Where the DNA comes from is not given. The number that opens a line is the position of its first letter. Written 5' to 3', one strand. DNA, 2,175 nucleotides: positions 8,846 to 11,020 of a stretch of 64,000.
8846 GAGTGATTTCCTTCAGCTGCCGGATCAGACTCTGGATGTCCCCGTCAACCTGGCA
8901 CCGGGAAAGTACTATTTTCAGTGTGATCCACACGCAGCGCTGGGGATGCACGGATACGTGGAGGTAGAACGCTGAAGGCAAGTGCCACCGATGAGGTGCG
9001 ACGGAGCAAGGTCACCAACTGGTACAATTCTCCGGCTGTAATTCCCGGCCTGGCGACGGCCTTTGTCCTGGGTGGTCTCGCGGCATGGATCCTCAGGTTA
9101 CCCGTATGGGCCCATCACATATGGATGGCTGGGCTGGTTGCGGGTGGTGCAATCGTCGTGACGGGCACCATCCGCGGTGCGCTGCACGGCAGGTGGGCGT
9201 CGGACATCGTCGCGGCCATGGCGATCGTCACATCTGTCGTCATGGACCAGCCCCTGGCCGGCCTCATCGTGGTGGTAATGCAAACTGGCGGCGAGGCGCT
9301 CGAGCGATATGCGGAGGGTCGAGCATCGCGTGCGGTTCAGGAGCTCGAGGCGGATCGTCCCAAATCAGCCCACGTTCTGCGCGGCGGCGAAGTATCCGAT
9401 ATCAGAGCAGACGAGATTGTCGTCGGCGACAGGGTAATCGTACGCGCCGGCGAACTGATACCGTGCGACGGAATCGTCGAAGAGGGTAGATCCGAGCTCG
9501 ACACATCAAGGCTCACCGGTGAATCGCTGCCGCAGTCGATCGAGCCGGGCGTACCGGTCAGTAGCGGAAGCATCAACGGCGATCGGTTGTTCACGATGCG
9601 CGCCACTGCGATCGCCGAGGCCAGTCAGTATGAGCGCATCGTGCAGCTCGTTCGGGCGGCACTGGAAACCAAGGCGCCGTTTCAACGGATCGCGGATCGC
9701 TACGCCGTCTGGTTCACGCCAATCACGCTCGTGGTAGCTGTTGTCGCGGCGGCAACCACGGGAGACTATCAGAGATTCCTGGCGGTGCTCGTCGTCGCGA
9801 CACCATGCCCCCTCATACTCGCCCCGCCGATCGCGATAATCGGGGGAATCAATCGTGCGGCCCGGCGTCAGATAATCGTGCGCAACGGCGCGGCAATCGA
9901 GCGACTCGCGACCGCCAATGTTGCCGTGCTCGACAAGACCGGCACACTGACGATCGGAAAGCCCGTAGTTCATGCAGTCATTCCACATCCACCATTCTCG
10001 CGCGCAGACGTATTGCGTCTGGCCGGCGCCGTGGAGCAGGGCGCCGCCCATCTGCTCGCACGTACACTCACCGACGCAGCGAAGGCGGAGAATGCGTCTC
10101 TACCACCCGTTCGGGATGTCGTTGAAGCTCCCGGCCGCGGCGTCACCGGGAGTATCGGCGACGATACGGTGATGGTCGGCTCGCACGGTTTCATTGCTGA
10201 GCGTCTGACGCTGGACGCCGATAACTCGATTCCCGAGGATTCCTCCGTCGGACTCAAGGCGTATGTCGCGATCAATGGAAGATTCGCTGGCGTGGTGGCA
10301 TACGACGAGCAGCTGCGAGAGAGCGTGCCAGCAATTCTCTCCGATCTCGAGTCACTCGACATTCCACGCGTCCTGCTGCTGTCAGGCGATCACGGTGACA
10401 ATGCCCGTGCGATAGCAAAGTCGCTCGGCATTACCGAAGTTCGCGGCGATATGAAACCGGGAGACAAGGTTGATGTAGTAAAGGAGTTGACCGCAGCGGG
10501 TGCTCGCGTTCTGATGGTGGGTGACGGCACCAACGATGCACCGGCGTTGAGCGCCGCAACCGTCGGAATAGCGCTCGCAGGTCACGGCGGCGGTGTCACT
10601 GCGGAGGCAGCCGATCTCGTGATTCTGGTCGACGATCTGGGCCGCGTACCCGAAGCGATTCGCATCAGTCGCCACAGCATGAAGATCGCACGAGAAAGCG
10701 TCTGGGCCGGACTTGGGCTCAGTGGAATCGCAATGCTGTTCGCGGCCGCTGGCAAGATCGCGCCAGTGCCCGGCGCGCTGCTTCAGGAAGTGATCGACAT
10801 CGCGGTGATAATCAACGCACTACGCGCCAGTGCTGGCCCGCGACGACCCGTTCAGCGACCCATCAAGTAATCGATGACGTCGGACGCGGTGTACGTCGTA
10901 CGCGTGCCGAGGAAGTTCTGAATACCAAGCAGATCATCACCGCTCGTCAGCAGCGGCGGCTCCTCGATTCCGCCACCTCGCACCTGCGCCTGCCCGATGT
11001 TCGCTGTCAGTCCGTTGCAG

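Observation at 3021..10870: Minimal clade II-type nos cluster lacking nosL and all known electron-input genes, with a cupredoxin and a P-type ATPase appended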

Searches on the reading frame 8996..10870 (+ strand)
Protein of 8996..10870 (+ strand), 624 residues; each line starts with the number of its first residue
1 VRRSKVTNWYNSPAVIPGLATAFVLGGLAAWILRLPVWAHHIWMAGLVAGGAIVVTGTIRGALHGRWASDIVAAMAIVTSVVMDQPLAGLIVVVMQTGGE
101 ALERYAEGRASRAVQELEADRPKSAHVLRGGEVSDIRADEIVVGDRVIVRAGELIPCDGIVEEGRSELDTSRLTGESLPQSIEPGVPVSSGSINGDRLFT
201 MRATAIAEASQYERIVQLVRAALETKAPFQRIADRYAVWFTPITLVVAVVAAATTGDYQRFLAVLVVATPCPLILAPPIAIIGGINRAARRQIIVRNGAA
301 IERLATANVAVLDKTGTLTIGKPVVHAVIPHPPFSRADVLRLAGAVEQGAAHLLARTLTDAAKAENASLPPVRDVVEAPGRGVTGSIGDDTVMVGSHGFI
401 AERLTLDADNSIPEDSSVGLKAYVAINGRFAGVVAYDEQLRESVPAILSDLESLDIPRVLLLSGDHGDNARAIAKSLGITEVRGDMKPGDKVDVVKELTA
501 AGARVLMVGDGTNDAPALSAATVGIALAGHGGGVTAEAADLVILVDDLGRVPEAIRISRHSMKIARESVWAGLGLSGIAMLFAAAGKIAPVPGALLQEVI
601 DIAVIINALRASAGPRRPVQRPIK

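Call 4: search_protein_families(library=pfam, proteins=[window:8996-10870:+], max_evalue=0.01)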
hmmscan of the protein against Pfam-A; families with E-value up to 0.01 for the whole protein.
window:8996-10870:+ (624 aa): 2 families
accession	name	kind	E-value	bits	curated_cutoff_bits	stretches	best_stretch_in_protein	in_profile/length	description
PF00122.25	E1-E2_ATPase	-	2.7e-47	161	28.1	1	122-291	4-181/181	E1-E2 ATPase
PF00702.32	Hydrolase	-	4.4e-25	89.6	26.4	1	309-521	3-190/191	haloacid dehalogenase-like hydrolase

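Call 5: search_protein_families(library=ncbifam, proteins=[window:8996-10870:+], max_evalue=0.01)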
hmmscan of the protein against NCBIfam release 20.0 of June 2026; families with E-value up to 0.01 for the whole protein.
window:8996-10870:+ (624 aa): 22 families
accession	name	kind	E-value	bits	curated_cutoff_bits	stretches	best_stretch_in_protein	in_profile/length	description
TIGR01525.1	ATPase-IB_hvy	subfamily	1.3e-147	493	346.25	1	70-610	2-559/560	heavy metal translocating P-type ATPase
TIGR01512.1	ATPase-IB2_Cd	subfamily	2.3e-127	425.7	313.5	2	70-398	2-305/494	cadmium family heavy metal-translocating P-type ATPase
TIGR01511.1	ATPase-IB1_Cu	subfamily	1.5e-100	337.7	397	1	91-610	49-540/542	copper-translocating P-type ATPase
NF008262.1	PRK11033.1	equivalog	2.8e-90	303.8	1005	1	44-583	152-699/731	zinc/cadmium/mercury/lead-transporting ATPase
NF007952.0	PRK10671.1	equivalog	1.6e-77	261.4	1316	1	93-604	297-816/838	copper-exporting P-type ATPase CopA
NF033775.1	P_type_ZntA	exception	1.2e-76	258.6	1240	1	73-586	187-703/732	Zn(II)/Cd(II)/Pb(II) translocating P-type ATPase ZntA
TIGR01494.1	ATPase_P-type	subfamily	7.9e-68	229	62.3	1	93-583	3-460/478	HAD-IC family P-type ATPase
TIGR01647.1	ATPase-IIIA_H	equivalog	1.9e-39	135.5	615.5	2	72-344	41-324/755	plasma-membrane proton-efflux P-type ATPase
TIGR01497.1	kdpB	equivalog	6.2e-38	130.3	527.9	2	102-332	83-324/675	potassium-transporting ATPase subunit KdpB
NF010609.0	PRK14010.1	equivalog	3.3e-33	114.8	1323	2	407-567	408-566/673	K(+)-transporting ATPase subunit B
TIGR01517.1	ATPase-IIB_Ca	equivalog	8.4e-29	100.3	507.05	2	88-328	123-381/882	calcium-translocating P-type ATPase, PMCA-type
TIGR01106.1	ATPase-IIC_X-K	subfamily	4.2e-27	94.4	946.1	2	90-325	110-362/997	Na,H/K antiporter P-type ATPase subunit alpha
TIGR01522.1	ATPase-IIA2_Ca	equivalog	9.3e-26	89.8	798.3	2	106-322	100-334/854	calcium-transporting P-type ATPase, PMR1-type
TIGR01657.1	P-ATPase-V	hypoth_equivalog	2.9e-24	84.7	618.25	2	486-535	786-835/1055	ATP13A2 family polyamine export P-type ATPase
TIGR01523.1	ATPase-IID_K-Na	equivalog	4.8e-24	84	645.05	3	487-559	676-748/997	potassium/sodium efflux P-type ATPase, fungal-type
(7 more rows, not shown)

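Call 44: find_homologous_proteins(query=window:8996-10870:+, max_evalue=1e-20)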
Query window:8996-10870:+ (624 aa): 6371 proteins with E <= 1e-20 among 8000 candidates; the best 120 are listed.
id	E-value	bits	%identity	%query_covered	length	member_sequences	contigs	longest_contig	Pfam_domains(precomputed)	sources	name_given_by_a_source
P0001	0.0e+0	1290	97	100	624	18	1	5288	PF00702.33,PF00122.26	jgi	jgi:heavy metal translocating P-type ATPase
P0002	0.0e+0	1278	97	100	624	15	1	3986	PF00702.33,PF00122.26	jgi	jgi:heavy metal translocating P-type ATPase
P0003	0.0e+0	1213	92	100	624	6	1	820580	PF00702.33,PF00122.26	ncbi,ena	-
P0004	0.0e+0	1164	88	100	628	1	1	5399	PF00702.33,PF00122.26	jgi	-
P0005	0.0e+0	1164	88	100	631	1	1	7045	PF00702.33,PF00122.26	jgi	-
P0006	0.0e+0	1164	88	100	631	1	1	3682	PF00702.33,PF00122.26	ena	-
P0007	0.0e+0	1164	88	100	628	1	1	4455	PF00702.33,PF00122.26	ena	-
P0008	0.0e+0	1162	87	100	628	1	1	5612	PF00702.33,PF00122.26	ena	-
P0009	0.0e+0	1152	87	99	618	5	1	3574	PF00702.33,PF00122.26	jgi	jgi:heavy metal translocating P-type ATPase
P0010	0.0e+0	1152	87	100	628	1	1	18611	PF00702.33,PF00122.26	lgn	-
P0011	0.0e+0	1124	86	97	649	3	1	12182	PF00702.33,PF00122.26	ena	-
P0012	0.0e+0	1083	90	93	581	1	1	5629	PF00702.33,PF00122.26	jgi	-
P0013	0.0e+0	1067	87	93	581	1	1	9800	PF00702.33,PF00122.26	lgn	-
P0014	0.0e+0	1046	82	96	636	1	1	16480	PF00702.33,PF00122.26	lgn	-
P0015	0.0e+0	1045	81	99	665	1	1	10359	PF00702.33,PF00122.26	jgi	-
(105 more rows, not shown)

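Call 45: search_solved_structures(query=window:8996-10870:+, max_evalue=1e-20, show_alignments=0)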
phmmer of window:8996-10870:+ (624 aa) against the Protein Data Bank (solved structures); distinct sequences matched with E-value up to 1e-20: 64 (the best 60 are shown).
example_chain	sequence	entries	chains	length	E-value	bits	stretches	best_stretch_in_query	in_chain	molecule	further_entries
7qbz_A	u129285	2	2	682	5.3e-75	256.3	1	42-613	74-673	Cadmium translocating P-type ATPase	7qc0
3rfu_A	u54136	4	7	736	5e-74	253.1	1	88-605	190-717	Copper efflux ATPase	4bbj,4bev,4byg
3j08_A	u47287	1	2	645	2.8e-68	234.1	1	94-606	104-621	copper-exporting P-type ATPase A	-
7r0g_A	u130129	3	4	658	3e-68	234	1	94-606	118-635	Putative copper-exporting P-type ATPase A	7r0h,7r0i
4umv_A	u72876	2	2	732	3.2e-68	233.9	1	70-610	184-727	ZINC-TRANSPORTING ATPASE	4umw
3j09_A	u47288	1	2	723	3.9e-68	233.6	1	94-606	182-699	copper-exporting P-type ATPase A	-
8q75_A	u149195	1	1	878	1.3e-58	202.2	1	261-596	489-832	Copper-transporting ATPase HMA4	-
8q73_A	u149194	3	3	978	1.8e-58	201.7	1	261-596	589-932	Copper-transporting ATPase HMA4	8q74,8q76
7si3_A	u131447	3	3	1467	5.1e-49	170.5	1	391-611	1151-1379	P-type Cu(+) transporter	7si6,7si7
7xuk_A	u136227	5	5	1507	4.7e-46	160.7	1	392-598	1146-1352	Copper-transporting ATPase 2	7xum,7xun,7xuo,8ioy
3skx_A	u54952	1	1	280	5.3e-32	114.3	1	296-562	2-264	Copper-exporting P-type ATPase B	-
3sky_A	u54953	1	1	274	1.1e-31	113.3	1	296-561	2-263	Copper-exporting P-type ATPase B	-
6hra_B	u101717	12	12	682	3.1e-30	108.5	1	101-571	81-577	Potassium-transporting ATPase ATP-binding subunit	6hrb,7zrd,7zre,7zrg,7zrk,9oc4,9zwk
5mrw_B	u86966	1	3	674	3.1e-30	108.5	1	101-571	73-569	Potassium-transporting ATPase ATP-binding subunit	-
3a1c_A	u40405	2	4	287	3.2e-30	108.5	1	285-563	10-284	Probable copper-exporting P-type ATPase A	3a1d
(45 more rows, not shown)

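Call 46: search_dna_similar(query=window:8996-10870:+, collection=plasmids, mode=protein, max_rows=40, max_evalue=1e-30)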
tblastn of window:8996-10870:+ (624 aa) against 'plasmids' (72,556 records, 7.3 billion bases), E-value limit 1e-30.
The search stops at 5000 records and this limit was reached: more records match than are counted here, and every count below describes the 5000 best-scoring records only.
Records with a match: at least 5000; places in all: 7511; records where one place covers at least 80% of the query: 4938.
Best place of each record, by identity: <60% 5000.
By first word of the organism name: Klebsiella 2023; Escherichia 271; Staphylococcus 205; Rhizobium 193; Enterobacter 168; Salmonella 126; Listeria 122; Sinorhizobium 121; Acinetobacter 115; Enterococcus 111; and 315 more.
By predicted mobility (MOB-suite, as given by PLSDB): conjugative 2130; non-mobilizable 1908; mobilizable 962.
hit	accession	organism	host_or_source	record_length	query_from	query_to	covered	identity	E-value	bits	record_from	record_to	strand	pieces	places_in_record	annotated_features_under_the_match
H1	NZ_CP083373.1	Ensifer canadensis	Melilotus albus,Cell Culture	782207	24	615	95%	43.2%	7e-110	370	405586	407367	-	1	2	heavy metal translocating P-type ATPase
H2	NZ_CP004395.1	Celeribacter indicus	-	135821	1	618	99%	41.4%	3e-100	342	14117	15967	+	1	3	heavy metal translocating P-type ATPase | FAD:protein FMN transferase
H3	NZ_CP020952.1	Rhizobium sp. CIAT894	-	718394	3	615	98%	41.7%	1e-103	352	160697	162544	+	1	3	heavy metal translocating P-type ATPase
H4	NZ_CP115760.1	Paracoccus sp. SCSIO 75233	cell culture,sediment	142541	1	618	99%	41.3%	1e-103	352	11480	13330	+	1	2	heavy metal translocating P-type ATPase | FAD:protein FMN transferase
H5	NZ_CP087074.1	Pseudosulfitobacter pseudonitzschiae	Mediolabrus comicus,The surface ...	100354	1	618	99%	41.3%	1e-103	352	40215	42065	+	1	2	heavy metal translocating P-type ATPase | FAD:protein FMN transferase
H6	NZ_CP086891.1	Pseudosulfitobacter pseudonitzschiae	Skeletonema costatum,The surface ...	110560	1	618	99%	41.3%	1e-103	352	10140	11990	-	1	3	heavy metal translocating P-type ATPase | FAD:protein FMN transferase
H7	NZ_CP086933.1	Pseudosulfitobacter pseudonitzschiae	Skeletonema costatum,The surface ...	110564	1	618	99%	41.3%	1e-103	352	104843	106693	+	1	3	heavy metal translocating P-type ATPase | FAD:protein FMN transferase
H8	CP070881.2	Pseudosulfitobacter pseudonitzschiae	Skeletonema costatum,The surface ...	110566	1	618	99%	41.3%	1e-103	352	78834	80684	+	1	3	cadA: cadmium-translocating P-type ATPase | FAD:protein FMN transferase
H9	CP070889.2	Pseudosulfitobacter pseudonitzschiae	Skeletonema costatum,The surface ...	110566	1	618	99%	41.3%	1e-103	352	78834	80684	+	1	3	cadA: cadmium-translocating P-type ATPase | FAD:protein FMN transferase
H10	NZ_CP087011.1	Pseudosulfitobacter pseudonitzschiae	Mediolabrus comicus,The surface ...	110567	1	618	99%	41.3%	1e-103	352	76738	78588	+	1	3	heavy metal translocating P-type ATPase | FAD:protein FMN transferase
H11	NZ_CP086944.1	Pseudosulfitobacter pseudonitzschiae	Skeletonema costatum,The surface ...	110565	1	618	99%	41.3%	1e-103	352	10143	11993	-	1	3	heavy metal translocating P-type ATPase | FAD:protein FMN transferase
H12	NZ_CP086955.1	Pseudosulfitobacter pseudonitzschiae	Skeletonema costatum,The surface ...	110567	1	618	99%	41.3%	1e-103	352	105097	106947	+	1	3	heavy metal translocating P-type ATPase | FAD:protein FMN transferase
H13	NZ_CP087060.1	Pseudosulfitobacter pseudonitzschiae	Mediolabrus comicus,The surface ...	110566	1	618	99%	41.3%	1e-103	352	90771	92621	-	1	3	heavy metal translocating P-type ATPase | FAD:protein FMN transferase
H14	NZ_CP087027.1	Pseudosulfitobacter pseudonitzschiae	Mediolabrus comicus,The surface ...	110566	1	618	99%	41.3%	1e-103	352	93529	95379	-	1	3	heavy metal translocating P-type ATPase | FAD:protein FMN transferase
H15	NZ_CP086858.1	Pseudosulfitobacter pseudonitzschiae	Skeletonema costatum,The surface ...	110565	1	618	99%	41.3%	1e-103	352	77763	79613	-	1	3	heavy metal translocating P-type ATPase | FAD:protein FMN transferase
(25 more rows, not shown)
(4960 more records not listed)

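Call 47: get_annotated_region(hit=H2, flank=14000)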
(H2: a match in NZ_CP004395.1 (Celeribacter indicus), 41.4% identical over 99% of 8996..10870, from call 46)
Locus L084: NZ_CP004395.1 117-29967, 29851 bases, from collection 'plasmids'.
description: Celeribacter indicus strain P73 plasmid pP73B, complete sequence
organism: Celeribacter indicus (NCBI taxid 1208324)
taxonomy: Bacteria; Pseudomonadota; Alphaproteobacteria; Rhodobacterales; Roseobacteraceae; Celeribacter; Celeribacter indicus
host: -; source: -; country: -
typing (MOB-suite, as given by PLSDB): conjugative; replicon rep_cluster_579; relaxase MOBP; mating-pair formation MPF_T
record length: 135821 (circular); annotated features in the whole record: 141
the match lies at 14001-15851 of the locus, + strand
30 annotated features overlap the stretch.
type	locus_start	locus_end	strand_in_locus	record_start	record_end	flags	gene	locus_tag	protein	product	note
CDS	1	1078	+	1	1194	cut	repA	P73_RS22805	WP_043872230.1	plasmid partitioning protein RepA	-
CDS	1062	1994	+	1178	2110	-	repB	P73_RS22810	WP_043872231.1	plasmid partitioning protein RepB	-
CDS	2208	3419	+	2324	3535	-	repC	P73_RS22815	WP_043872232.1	plasmid replication protein RepC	-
CDS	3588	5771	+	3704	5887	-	-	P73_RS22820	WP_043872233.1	ParB/RepB/Spo0J family partition protein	-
CDS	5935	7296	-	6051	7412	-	-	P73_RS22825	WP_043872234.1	ATP-binding protein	-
CDS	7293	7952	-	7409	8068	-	-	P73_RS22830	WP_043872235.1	response regulator transcription factor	GO:0000160 - phosphorelay signal transduction system [Evidence IEA]; GO:0006355 - regulation of DNA-templated ...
CDS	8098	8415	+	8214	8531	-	-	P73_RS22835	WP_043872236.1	PepSY domain-containing protein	-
CDS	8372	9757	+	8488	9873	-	-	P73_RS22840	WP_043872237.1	ferredoxin reductase family protein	-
CDS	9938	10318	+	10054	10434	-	-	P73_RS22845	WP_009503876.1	PepSY domain-containing protein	-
CDS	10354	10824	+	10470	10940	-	-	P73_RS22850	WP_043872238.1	DUF2271 domain-containing protein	-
CDS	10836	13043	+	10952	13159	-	-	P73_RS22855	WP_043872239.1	PepSY domain-containing protein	-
CDS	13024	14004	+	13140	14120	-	-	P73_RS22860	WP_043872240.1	FAD:protein FMN transferase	GO:0017013 - protein flavinylation [Evidence IEA]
CDS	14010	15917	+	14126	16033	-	-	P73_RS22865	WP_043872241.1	heavy metal translocating P-type ATPase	-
CDS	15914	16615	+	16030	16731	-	-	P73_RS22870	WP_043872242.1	VIT family protein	-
CDS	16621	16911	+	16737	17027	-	-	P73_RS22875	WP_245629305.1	hypothetical protein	-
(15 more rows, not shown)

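Call 48: get_annotated_region(hit=H1, flank=10000)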
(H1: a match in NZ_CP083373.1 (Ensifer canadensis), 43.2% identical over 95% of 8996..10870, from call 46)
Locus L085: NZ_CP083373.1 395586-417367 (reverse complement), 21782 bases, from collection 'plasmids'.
description: Ensifer canadensis strain T173 plasmid pT173c, complete sequence
organism: Ensifer canadensis (NCBI taxid 555315)
taxonomy: Bacteria; Pseudomonadota; Alphaproteobacteria; Hyphomicrobiales; Rhizobiaceae; Ensifer; Ensifer canadensis
host: -; source: Melilotus albus,Cell Culture; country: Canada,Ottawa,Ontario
typing (MOB-suite, as given by PLSDB): non-mobilizable; replicon rep_cluster_471
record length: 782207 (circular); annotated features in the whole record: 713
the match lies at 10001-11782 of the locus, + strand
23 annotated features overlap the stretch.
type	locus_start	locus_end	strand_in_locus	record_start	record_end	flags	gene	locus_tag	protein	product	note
CDS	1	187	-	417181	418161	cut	-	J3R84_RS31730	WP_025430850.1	ABC transporter permease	GO:0008643 - carbohydrate transport [Evidence IEA]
CDS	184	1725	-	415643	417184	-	-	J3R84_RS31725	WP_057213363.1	sugar ABC transporter ATP-binding protein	-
CDS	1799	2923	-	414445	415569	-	-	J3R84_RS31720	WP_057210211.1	sugar ABC transporter substrate-binding protein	-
CDS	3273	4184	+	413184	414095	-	-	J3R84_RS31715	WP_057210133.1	SMP-30/gluconolactonase/LRE family protein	-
CDS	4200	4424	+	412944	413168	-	-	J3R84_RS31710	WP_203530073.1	tautomerase family protein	GO:0006725 - cellular aromatic compound metabolic process [Evidence IEA]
CDS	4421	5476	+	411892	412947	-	-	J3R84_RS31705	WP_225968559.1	LacI family DNA-binding transcriptional regulator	GO:0006351 - DNA-templated transcription [Evidence IEA]; GO:0045892 - negative regulation of DNA-templated ...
CDS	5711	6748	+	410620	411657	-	-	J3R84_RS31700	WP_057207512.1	IS110 family transposase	-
CDS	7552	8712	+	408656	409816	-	-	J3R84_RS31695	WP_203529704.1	MFS transporter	GO:0055085 - transmembrane transport [Evidence IEA]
CDS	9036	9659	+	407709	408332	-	-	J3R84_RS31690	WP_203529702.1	universal stress protein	-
CDS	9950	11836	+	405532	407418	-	-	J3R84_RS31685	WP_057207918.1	heavy metal translocating P-type ATPase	-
CDS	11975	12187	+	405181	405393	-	-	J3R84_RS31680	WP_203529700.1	hypothetical protein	-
CDS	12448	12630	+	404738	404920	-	-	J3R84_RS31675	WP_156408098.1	hypothetical protein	-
CDS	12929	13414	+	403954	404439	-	-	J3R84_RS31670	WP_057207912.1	adenosine-specific kinase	-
CDS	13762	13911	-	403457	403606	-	-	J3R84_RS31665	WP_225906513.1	EF-hand domain-containing protein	-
CDS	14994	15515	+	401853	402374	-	-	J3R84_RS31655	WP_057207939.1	universal stress protein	-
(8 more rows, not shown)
